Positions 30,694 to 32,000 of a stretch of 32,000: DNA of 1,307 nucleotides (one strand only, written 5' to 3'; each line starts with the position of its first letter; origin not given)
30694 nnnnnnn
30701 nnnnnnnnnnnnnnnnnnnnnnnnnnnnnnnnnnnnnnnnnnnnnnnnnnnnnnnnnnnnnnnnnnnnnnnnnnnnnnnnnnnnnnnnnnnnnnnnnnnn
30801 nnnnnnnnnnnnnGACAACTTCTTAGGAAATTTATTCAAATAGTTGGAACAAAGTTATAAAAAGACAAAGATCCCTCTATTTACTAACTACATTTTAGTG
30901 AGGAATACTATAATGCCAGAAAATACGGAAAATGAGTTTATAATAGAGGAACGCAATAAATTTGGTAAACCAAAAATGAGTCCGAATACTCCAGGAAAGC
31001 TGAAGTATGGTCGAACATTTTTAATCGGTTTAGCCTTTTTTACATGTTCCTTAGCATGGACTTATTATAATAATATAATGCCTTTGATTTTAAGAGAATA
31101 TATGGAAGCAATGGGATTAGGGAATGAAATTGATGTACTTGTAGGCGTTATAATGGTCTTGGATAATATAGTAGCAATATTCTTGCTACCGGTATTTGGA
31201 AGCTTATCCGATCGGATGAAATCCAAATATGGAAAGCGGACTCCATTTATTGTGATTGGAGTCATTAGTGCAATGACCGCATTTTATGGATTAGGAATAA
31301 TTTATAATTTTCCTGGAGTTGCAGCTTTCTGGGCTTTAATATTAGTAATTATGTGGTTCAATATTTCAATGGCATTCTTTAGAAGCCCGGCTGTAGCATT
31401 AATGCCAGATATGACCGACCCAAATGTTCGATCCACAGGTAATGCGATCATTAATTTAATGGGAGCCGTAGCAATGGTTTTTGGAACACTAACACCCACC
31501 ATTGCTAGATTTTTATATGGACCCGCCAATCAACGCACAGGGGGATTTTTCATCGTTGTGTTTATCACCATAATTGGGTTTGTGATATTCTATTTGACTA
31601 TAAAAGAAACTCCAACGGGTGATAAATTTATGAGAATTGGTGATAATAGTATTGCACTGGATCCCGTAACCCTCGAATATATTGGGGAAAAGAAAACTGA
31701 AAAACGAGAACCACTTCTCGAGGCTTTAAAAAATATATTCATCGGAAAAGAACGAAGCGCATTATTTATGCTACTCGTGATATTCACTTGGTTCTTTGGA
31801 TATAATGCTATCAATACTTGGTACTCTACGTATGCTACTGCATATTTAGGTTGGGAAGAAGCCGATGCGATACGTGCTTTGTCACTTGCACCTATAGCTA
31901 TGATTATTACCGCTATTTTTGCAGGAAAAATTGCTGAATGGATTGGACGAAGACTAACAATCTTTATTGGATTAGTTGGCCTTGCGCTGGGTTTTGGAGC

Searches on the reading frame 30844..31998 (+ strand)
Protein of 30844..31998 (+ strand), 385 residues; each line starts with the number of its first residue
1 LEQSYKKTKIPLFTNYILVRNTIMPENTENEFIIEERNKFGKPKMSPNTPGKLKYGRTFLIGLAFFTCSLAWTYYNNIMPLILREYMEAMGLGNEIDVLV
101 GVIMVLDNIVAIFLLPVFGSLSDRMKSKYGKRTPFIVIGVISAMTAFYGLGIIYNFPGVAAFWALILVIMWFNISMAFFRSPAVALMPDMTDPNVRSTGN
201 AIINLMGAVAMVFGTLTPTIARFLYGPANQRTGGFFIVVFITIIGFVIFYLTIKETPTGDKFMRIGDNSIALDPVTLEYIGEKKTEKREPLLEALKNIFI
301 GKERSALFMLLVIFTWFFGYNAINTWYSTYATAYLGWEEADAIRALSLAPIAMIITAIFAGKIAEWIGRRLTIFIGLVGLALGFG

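Call 8: search_protein_families(library=pfam, proteins=[window:30844-31998:+], max_evalue=0.001)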
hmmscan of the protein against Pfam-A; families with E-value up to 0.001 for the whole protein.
window:30844-31998:+ (385 aa): 2 families
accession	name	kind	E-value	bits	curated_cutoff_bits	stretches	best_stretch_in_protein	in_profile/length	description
PF07690.21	MFS_1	-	4.7e-26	92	33.4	1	62-384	2-282/347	Major Facilitator Superfamily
PF13347.12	MFS_2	-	2.1e-17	63.2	27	1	98-383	33-302/427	MFS/sugar transport protein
